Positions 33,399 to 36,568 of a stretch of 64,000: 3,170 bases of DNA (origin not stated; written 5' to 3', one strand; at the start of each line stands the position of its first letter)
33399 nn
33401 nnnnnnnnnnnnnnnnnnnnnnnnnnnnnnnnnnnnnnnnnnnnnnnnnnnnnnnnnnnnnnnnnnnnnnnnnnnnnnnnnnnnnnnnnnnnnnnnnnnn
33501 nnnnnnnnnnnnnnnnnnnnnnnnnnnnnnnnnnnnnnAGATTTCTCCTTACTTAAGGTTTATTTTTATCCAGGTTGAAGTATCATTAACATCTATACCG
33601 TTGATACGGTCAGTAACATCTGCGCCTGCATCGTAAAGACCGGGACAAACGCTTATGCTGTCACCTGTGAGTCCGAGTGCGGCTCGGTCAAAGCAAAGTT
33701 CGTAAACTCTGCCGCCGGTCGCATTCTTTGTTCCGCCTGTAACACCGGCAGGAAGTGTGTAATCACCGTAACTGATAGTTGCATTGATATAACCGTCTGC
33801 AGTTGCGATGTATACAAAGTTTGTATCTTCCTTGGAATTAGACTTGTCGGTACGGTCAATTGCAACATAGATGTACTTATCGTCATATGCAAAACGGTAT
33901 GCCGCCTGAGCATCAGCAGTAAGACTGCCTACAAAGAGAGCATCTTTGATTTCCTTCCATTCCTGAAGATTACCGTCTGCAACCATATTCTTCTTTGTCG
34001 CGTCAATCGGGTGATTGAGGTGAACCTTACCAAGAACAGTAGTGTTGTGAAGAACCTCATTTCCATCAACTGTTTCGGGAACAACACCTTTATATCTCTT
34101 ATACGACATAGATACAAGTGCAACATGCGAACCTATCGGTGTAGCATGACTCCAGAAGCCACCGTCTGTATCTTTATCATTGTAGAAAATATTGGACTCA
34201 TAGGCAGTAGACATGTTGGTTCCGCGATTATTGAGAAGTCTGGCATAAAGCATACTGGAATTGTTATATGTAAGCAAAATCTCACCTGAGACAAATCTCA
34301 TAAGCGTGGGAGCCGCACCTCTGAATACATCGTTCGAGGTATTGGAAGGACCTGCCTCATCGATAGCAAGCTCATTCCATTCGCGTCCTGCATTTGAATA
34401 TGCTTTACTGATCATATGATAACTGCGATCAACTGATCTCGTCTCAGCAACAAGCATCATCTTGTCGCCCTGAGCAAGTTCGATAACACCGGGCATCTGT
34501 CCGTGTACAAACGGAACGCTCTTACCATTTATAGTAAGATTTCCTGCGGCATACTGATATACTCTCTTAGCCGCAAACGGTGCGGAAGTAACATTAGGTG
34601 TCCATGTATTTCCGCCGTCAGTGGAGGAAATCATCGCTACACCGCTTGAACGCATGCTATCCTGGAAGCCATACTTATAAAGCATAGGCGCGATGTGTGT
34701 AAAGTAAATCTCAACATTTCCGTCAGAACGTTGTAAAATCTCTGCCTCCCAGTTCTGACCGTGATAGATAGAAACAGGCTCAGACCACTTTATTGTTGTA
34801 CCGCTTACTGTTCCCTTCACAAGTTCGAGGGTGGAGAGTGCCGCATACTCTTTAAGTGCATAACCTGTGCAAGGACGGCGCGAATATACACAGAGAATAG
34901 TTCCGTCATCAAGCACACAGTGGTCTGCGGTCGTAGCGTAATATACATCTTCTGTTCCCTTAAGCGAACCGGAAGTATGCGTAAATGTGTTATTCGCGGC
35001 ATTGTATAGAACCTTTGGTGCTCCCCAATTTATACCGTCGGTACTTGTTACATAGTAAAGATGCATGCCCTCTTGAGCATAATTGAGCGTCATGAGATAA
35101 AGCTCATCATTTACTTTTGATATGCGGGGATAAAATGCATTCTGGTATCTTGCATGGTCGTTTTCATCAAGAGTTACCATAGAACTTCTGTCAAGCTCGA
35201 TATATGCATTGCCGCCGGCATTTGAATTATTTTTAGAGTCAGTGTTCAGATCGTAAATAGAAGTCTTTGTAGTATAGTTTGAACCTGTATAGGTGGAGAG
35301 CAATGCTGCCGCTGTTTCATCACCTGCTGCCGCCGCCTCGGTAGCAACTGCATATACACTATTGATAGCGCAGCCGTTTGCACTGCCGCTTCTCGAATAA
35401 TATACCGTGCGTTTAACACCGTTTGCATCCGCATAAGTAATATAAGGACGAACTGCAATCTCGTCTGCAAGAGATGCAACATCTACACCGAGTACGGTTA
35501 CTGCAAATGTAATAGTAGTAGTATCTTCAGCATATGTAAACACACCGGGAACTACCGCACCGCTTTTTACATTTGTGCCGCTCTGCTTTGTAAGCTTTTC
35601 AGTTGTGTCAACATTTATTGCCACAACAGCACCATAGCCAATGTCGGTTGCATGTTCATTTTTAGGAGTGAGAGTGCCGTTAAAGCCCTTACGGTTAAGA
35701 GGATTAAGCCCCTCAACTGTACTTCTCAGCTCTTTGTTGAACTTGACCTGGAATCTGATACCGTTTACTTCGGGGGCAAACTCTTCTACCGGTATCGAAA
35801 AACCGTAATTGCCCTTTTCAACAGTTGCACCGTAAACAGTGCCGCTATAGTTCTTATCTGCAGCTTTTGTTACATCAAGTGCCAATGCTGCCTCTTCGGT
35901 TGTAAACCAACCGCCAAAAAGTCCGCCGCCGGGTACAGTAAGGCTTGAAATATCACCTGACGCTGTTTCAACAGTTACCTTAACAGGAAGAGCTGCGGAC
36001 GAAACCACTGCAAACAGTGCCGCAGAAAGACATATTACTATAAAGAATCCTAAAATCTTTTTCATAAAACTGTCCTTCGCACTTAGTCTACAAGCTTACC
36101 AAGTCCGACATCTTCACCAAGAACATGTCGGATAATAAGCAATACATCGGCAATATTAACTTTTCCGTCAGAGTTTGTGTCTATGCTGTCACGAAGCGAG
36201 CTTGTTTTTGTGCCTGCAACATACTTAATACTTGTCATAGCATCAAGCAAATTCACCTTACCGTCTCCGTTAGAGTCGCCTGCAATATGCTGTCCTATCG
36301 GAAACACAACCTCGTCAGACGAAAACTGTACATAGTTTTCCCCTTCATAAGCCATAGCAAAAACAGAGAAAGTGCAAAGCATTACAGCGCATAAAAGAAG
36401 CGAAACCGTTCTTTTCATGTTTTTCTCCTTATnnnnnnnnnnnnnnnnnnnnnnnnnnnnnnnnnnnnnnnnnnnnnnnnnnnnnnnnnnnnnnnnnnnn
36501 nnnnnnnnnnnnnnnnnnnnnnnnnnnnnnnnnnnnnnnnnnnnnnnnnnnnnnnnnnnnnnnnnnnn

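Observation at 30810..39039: Five-gene operon: three paralogous Asp-box (sialidase-fold) exoproteins with different surface-targeting modules, a dockerin-only protein and a mini-lipoprotein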

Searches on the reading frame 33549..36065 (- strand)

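Call 3: search_protein_families(library=pfam, proteins=[window:33549-36065:-], max_evalue=1)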
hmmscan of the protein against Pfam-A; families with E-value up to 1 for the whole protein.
window:33549-36065:- (838 aa): 1 family
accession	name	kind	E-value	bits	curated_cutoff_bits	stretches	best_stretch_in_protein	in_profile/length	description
PF25485.1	DUF7908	-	0.089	13.5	27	0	358-401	78-125/134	Domain of unknown function (DUF7908)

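Call 4: search_protein_families(library=ncbifam, proteins=[window:33549-36065:-], max_evalue=1)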
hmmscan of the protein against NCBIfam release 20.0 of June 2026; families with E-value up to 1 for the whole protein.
window:33549-36065:- (838 aa): 0 families

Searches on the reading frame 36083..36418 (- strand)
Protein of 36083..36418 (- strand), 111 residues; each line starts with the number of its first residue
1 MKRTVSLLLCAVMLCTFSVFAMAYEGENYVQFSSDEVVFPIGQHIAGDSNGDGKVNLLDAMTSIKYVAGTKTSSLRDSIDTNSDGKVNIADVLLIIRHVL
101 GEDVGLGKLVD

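Call 3: search_protein_families(library=pfam, proteins=[window:36083-36418:-], max_evalue=1)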
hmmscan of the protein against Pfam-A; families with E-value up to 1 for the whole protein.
window:36083-36418:- (111 aa): 6 families
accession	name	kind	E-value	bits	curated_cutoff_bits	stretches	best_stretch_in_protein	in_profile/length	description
PF00404.24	Dockerin_1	-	4.4e-14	52.9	22.9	1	46-100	1-57/57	Dockerin type I domain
PF00036.39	EF-hand_1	-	0.0012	18.7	25.4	1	79-98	9-28/29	EF hand domain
PF13499.12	EF-hand_7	-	0.0019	18.9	30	2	48-93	12-63/67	EF-hand domain pair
PF13405.12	EF-hand_6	-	0.0093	16.1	25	0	78-97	8-27/30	EF-hand domain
PF02463.25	SMC_N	-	0.039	13.8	40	1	44-78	28-59/220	RecF/RecN/SMC N terminal domain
PF13202.12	EF-hand_5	-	0.11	12.5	25.9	0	78-88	7-17/25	EF hand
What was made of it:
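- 36083..36418 (-): Gene B, 111 aa: signal peptide plus a type I dockerin and nothing else. Dockerin_1 E 4.4e-14, 52.9 bits (call 3).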

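Call 4: search_protein_families(library=ncbifam, proteins=[window:36083-36418:-], max_evalue=1)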
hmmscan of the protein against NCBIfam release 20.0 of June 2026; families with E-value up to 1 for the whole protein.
window:36083-36418:- (111 aa): 4 families
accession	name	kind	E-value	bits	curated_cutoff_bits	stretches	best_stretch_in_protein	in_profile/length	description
NF049990.1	CellobisidaseCelK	equivalog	4.2e-06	25.2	1700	1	22-102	805-885/889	cellulose 1,4-beta-cellobiosidase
NF045500.1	Omp28_seleno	equivalog_domain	0.0014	18.1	200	1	35-100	311-376/377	Omp28-related selenoprotein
TIGR00611.2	recf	equivalog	0.025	13.8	172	1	49-84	29-64/339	DNA replication/repair protein RecF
NF041410.1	XopAW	subfamily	0.19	11.5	120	1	48-89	113-155/235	XopAW family type III secretion system calcium-binding effector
